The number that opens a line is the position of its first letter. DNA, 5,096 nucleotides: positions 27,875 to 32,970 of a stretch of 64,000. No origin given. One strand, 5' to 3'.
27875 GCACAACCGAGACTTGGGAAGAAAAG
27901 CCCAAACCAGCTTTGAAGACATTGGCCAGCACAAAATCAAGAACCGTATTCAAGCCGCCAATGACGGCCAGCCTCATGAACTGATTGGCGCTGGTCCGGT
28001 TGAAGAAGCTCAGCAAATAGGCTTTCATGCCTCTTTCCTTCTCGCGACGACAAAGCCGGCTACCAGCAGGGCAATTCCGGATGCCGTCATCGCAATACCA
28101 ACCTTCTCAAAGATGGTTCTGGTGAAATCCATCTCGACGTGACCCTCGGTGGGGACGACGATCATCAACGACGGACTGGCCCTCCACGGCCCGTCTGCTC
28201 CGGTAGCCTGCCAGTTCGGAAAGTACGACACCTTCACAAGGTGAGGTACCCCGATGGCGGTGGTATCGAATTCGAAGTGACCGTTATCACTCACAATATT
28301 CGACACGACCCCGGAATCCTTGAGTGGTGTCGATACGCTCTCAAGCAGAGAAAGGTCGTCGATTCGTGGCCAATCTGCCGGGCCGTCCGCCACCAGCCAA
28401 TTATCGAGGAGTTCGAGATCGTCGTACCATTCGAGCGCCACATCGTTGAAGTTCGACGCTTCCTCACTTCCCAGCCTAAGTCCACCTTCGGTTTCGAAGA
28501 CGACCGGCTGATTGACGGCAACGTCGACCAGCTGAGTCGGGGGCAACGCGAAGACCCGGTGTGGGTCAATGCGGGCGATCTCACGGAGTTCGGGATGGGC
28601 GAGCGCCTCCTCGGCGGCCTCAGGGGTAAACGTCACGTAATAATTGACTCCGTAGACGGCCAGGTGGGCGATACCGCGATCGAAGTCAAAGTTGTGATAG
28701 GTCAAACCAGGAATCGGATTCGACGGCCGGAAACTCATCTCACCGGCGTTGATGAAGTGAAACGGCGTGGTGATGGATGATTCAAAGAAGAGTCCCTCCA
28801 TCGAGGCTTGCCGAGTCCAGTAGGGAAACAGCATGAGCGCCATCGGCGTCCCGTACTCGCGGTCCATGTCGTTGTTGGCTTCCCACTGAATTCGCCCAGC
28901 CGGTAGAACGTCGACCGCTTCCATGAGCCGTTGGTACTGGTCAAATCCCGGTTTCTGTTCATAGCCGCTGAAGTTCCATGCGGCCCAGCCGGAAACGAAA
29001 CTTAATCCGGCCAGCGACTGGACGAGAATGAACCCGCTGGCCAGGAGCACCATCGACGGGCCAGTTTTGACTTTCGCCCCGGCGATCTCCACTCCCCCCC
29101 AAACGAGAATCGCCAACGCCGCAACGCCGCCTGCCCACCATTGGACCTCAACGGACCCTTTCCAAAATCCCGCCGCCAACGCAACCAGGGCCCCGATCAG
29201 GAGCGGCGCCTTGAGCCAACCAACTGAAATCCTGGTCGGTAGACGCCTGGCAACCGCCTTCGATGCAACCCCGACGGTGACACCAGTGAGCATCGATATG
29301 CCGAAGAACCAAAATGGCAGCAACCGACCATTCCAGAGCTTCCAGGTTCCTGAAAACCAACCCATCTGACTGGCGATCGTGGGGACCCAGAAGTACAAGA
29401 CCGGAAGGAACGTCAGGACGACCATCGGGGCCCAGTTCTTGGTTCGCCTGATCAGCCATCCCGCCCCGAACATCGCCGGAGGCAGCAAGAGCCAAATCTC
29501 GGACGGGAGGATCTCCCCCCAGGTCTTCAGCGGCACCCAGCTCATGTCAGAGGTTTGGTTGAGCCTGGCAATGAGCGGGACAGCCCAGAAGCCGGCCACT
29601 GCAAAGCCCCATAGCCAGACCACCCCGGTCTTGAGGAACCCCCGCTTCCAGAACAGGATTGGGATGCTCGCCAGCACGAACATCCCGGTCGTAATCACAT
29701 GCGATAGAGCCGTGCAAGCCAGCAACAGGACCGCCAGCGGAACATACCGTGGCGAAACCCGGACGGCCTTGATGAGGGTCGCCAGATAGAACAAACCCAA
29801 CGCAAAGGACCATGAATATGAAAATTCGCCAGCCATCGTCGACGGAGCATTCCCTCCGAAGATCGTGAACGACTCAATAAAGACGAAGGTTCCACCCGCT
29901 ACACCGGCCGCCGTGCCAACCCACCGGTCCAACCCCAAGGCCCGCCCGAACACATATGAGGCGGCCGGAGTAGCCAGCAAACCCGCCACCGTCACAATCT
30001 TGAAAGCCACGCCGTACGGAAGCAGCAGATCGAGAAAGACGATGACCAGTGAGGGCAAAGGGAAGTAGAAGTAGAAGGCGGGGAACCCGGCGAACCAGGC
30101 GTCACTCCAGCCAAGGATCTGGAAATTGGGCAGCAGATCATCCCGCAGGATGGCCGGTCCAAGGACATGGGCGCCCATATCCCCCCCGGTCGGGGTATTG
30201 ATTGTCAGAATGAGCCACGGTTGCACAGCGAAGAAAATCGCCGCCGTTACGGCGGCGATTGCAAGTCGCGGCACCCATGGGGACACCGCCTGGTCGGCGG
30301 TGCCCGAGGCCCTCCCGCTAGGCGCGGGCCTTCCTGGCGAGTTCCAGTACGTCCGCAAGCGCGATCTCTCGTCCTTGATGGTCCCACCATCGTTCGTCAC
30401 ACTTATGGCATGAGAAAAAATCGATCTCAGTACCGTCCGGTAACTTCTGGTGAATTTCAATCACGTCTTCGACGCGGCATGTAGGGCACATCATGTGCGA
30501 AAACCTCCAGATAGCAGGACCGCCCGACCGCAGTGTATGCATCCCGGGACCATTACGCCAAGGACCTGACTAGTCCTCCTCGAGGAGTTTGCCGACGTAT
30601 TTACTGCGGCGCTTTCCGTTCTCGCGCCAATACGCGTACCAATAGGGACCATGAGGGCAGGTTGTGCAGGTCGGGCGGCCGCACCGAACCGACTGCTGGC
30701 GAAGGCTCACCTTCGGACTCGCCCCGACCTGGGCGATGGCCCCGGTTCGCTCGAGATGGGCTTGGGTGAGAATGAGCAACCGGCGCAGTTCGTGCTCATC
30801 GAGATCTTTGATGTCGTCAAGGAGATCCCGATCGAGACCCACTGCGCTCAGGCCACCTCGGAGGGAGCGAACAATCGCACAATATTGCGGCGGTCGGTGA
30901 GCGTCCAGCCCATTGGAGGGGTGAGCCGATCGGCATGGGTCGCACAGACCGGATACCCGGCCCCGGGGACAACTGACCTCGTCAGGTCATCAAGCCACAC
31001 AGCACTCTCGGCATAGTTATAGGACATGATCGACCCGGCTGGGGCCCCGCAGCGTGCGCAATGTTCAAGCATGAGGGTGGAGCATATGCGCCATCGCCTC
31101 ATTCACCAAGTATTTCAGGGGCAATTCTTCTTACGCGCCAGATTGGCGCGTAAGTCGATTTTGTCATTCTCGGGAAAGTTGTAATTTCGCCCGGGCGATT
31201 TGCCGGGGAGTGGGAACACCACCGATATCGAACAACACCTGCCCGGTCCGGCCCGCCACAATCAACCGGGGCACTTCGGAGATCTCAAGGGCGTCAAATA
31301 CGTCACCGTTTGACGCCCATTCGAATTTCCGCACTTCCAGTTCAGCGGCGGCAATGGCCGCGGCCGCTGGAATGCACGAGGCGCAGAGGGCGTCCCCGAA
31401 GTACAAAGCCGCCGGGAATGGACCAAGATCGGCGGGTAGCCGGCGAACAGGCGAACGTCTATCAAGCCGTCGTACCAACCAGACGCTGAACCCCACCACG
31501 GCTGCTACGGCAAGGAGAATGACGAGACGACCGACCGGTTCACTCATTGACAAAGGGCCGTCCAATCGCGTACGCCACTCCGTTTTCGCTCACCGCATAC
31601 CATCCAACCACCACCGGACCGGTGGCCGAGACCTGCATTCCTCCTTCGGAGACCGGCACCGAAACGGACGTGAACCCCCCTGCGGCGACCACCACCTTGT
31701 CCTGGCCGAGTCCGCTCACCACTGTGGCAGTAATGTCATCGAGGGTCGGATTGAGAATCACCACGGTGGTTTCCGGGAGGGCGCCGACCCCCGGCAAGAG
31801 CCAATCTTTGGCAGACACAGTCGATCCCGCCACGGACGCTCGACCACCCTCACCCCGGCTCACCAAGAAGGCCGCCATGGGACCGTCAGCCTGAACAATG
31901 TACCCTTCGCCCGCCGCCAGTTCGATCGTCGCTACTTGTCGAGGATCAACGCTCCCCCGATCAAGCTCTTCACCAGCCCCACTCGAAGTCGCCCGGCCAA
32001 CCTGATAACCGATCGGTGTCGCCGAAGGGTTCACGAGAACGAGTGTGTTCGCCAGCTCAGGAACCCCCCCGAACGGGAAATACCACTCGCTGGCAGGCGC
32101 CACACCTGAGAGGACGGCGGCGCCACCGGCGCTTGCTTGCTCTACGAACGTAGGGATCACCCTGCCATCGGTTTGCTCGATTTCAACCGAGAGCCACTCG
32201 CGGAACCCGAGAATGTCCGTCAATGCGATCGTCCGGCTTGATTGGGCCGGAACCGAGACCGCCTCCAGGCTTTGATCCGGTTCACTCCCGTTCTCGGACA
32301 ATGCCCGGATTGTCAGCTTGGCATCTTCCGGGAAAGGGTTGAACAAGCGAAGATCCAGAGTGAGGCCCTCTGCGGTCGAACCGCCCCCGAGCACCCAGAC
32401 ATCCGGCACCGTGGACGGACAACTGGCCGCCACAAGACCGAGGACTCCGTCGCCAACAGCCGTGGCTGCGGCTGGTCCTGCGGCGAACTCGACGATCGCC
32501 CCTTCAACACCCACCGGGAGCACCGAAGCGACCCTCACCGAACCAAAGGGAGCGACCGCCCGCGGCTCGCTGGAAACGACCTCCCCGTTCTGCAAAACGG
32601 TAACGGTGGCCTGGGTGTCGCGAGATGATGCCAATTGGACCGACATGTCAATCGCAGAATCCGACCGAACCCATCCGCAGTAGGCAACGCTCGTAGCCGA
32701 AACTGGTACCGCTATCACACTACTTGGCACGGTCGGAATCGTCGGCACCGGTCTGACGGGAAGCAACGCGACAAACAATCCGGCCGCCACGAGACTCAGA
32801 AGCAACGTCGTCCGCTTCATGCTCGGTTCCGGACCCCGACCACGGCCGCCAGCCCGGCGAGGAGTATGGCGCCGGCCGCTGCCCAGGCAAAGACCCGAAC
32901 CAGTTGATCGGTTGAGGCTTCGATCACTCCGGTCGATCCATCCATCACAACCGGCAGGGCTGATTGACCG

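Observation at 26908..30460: Gtr-type three-component extracytoplasmic glycosylation module next to manB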

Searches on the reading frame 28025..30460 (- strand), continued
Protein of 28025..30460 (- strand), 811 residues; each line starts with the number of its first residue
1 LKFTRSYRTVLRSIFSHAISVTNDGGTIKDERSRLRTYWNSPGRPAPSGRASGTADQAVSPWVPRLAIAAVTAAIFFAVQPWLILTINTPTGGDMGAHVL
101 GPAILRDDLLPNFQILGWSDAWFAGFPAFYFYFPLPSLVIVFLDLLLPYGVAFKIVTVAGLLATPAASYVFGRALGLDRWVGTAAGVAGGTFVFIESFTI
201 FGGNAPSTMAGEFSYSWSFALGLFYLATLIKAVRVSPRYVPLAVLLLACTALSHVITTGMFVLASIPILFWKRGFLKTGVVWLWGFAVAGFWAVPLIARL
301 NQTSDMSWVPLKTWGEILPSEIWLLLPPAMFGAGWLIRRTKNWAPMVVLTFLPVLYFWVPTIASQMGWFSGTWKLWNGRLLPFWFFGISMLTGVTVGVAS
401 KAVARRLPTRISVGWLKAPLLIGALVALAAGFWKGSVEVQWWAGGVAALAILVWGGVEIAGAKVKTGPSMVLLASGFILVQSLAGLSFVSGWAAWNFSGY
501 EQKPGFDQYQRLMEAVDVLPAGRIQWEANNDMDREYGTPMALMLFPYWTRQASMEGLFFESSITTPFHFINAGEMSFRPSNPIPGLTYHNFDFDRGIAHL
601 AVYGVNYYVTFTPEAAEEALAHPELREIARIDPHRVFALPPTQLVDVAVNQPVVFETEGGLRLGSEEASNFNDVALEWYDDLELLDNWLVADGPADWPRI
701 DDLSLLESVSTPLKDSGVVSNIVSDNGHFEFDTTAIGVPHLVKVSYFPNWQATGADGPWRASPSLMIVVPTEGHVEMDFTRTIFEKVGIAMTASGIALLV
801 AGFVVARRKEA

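Call 63: find_encoding_contigs(protein=P0397, flank=4000, max_places=1)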
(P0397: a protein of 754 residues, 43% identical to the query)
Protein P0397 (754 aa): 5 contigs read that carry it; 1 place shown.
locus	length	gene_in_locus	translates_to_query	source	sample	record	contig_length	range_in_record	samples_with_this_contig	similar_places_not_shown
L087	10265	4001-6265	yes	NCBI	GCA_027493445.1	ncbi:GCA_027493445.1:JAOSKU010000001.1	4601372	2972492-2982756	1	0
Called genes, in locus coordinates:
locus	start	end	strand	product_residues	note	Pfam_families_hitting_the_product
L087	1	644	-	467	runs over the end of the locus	PF00919:UPF0004, PF04055:Radical_SAM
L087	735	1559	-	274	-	PF03734:YkuD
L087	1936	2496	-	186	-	-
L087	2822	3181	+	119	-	PF04138:GtrA_DPMS_TM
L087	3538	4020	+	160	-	-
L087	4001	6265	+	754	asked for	PF10131:PTPS_related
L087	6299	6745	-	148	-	PF01894:YjbQ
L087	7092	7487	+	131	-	PF00376:MerR, PF13411:MerR_1, PF09278:MerR-DNA-bind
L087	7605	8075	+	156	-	PF18423:zf_CopZ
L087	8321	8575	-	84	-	-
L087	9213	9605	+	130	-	PF02852:Pyr_redox_dim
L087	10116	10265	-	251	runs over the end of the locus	PF02517:Rce1-like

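Call 64: find_encoding_contigs(protein=P0353, flank=4000, max_places=1)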
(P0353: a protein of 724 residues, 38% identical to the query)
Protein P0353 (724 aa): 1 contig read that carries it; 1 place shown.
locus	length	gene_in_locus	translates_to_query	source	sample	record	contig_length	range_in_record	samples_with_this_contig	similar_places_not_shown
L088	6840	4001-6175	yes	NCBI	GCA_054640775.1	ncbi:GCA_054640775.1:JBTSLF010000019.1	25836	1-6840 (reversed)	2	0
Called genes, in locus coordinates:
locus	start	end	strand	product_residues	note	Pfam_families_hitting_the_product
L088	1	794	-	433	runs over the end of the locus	PF00206:Lyase_1, PF10397:ADSL_C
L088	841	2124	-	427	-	PF02844:GARS_N, PF01071:GARS_A, PF02655:ATP-grasp_3 (weak), PF02786:CPSase_L_D2, PF08442:ATP-grasp_2 (weak), PF08443:RimK (weak), PF02222:ATP-grasp (weak), PF02843:GARS_C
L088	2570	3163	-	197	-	-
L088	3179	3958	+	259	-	PF00535:Glycos_transf_2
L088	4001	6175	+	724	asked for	PF10131:PTPS_related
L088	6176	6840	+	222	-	?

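Call 65: find_encoding_contigs(protein=P0443, flank=4000, max_places=1)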
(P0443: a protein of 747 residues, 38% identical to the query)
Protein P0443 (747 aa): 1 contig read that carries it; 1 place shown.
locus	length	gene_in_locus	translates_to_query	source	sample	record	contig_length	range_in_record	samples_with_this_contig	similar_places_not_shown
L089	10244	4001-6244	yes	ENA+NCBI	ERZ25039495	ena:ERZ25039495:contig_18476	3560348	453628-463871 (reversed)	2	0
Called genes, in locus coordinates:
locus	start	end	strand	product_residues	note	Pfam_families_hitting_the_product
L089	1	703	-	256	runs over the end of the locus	PF02811:PHP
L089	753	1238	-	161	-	PF02580:Tyr_Deacylase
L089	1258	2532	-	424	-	PF00919:UPF0004, PF04055:Radical_SAM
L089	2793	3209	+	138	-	PF04138:GtrA_DPMS_TM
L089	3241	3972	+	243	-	PF00535:Glycos_transf_2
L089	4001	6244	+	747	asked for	PF10131:PTPS_related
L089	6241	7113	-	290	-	-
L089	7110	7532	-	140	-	PF01894:YjbQ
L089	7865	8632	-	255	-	PF01145:Band_7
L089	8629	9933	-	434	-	PF25145:NfeD1b_N, PF24961:NfeD_membrane, PF01957:NfeD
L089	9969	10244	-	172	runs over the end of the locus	-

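Call 86: search_dna_similar(query=window:28025-30286:-, collection=phages, mode=protein, max_evalue=0.001, max_rows=10)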
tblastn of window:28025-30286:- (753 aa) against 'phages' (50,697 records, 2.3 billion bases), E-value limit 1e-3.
No match.

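Call 87: search_dna_similar(query=window:28025-30286:-, collection=plasmids, mode=protein, max_evalue=0.001, max_rows=10)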
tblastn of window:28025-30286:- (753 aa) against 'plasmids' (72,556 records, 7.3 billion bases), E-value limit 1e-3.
No match.

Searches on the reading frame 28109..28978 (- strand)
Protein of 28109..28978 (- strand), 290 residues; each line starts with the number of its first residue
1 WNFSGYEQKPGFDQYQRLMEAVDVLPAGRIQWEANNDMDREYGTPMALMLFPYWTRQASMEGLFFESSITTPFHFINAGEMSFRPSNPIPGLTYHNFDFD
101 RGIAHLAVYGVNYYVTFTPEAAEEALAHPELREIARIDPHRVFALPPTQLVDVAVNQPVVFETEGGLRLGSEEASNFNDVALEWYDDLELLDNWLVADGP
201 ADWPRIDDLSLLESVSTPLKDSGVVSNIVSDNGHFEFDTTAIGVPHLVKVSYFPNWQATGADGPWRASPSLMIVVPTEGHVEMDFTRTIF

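Call 73: predict_structure(alignment_id=A3)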
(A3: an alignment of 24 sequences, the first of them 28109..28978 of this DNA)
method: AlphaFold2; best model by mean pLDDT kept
length: 290 residues; sequences in the alignment: 24
mean_pLDDT: 88.4   pTM: 0.86
mean pLDDT of the five models: 88.4, 87.3, 86.9, 86.9, 86.8
residues with pLDDT >= 90: 181; 70-90: 80; 50-70: 26; < 50: 3
segments of 3 or more residues with pLDDT < 50: none
pLDDT, mean of each block of 10 residues (from residue 1): 70 91 93 88 82 86 61 90 87 92 94 96 97 96 94 95 68 72 94 94 93 87 89 92 95 91 94 97 81
secondary structure, 60 per line:
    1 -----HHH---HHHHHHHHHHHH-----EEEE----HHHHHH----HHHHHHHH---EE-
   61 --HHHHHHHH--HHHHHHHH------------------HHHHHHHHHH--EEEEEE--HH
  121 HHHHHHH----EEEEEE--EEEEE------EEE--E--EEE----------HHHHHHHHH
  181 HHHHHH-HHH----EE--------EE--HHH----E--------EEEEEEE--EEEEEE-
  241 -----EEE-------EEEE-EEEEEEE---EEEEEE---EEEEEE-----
elements in order: H12-23 E29-32 H37-42 H47-54 H63-70 H73-80 H99-108 E111-116 H119-127 E132-137 E140-144 E151-153 E159-161 H172-186 E225-231 E234-239 E246-248 E256-259 E261-267 E271-276 E280-285

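Call 76: fold_search(model_id=the predicted structure, library=pdb)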
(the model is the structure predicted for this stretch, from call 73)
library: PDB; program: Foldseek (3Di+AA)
matches with E <= 10: 360; with E <= 0.001: 0
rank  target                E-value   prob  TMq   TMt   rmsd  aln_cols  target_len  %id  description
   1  6wbx                  7.1e-02  0.28  0.32  0.09  20.9       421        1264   10  Single-Particle Cryo-EM Structure of Arabinofuranosyltransferase AftD from Mycobacteria, Mutant R1389S Class 1 (released 2020-05-13)
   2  5j7z_B                9.6e-02  0.57  0.16  0.12   5.2        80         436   14  Crystal structure of endoglycoceramidase I from Rhodococ-cus equi in complex with GM1 (released 2016-04-27)
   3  5ccu_B                1.2e-01  0.51  0.16  0.12   5.2        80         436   14  Crystal structure of endoglycoceramidase I from Rhodococ-cus equi (released 2015-09-02)
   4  5ccu_A                1.2e-01  0.16  0.16  0.11  13.9       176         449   13  Crystal structure of endoglycoceramidase I from Rhodococ-cus equi (released 2015-09-02)
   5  6w98_A                1.2e-01  0.21  0.32  0.09  21.1       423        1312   11  Single-Particle Cryo-EM Structure of Arabinofuranosyltransferase AftD from Mycobacteria (released 2020-05-13)
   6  5j14_A                1.8e-01  0.44  0.16  0.11   5.2        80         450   14  Crystal structure of endoglycoceramidase I from Rhodococ-cus equi in complex with GM3 (released 2016-04-27)
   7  5gsm_A                2.1e-01  0.63  0.14  0.06   4.9        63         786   11  Glycoside hydrolase B with product (released 2017-02-01)
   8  3vu0_B                3.9e-01  0.47  0.26  0.44   5.8       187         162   11  Crystal structure of the C-terminal globular domain of oligosaccharyltransferase (AfAglB-S2, AF_0040, O30195_ARCFU) fr (released 2013-01-23)
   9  5zw3_B                3.9e-01  0.15  0.20  0.27   8.7       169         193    9  Crystal Structure of TrmR from B. subtilis (released 2018-07-11)
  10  4dcm                  4.1e-01  0.08  0.19  0.17  12.6       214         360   12  Crystal Structure of methyltransferase RlmG modifying G1835 of 23S rRNA in Escherichia coli (released 2012-08-01)
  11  8gxo_B                4.6e-01  0.16  0.24  0.31   9.0       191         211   12  The crystal structure of CsFAOMT1 in complex with SAH (released 2023-09-13)
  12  7ud6                  4.6e-01  0.12  0.21  0.22   9.0       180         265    9  Designed Enzyme SH3-588 (Catechol O-methyltransferase catalytic domain and Src homology 3 binding domain fusion) (released 2023-01-11)
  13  6d01_A                4.9e-01  0.03  0.10  0.12  20.4       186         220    9  Crystal structure of 1210 Fab in complex with circumsporozoite protein NANP5 (released 2018-06-13)
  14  2pjd                  5.2e-01  0.10  0.20  0.18   9.9       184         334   10  Crystal structure of 16S rRNA methyltransferase RsmC (released 2007-07-03)
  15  7sl5_A                5.9e-01  0.02  0.09  0.11  19.9       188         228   11  Crystal Structure of VP12E7 Fab in complex with SARS-CoV-2 S fusion peptide (released 2022-07-20)
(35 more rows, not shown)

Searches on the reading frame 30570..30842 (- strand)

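Call 11: search_protein_families(library=pfam, proteins=[window:30570-30842:-], max_evalue=0.001)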
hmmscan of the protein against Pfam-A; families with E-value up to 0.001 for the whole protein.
window:30570-30842:- (90 aa): 1 family
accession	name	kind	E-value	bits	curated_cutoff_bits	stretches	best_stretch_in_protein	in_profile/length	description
PF20586.3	DUF6788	-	1.4e-05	25.6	27.2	1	35-83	14-67/103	Family of unknown function (DUF6788)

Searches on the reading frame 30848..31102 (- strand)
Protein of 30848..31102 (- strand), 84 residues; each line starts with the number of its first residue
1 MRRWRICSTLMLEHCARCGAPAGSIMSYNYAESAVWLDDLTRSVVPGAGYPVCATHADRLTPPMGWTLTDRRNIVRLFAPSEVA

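Call 11: search_protein_families(library=pfam, proteins=[window:30848-31102:-], max_evalue=0.001)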
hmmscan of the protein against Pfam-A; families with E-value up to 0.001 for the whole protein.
window:30848-31102:- (84 aa): 1 family
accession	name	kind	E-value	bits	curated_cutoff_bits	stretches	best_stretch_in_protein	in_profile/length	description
PF12005.13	DUF3499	-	3.2e-09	37.9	25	1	15-71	4-61/119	Protein of unknown function (DUF3499)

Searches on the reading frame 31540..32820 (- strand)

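Call 4: search_protein_families(library=pfam, proteins=[window:31540-32820:-], max_evalue=0.01)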
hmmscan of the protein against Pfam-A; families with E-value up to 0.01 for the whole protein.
window:31540-32820:- (426 aa): 1 family
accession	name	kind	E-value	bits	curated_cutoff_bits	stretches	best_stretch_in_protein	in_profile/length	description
PF18986.5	DUF5719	-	9e-11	41.9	26.2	1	118-333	29-256/319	Family of unknown function (DUF5719)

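Call 5: search_protein_families(library=ncbifam, proteins=[window:31540-32820:-], max_evalue=0.01)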
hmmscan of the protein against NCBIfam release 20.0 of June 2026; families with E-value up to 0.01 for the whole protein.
window:31540-32820:- (426 aa): 0 families
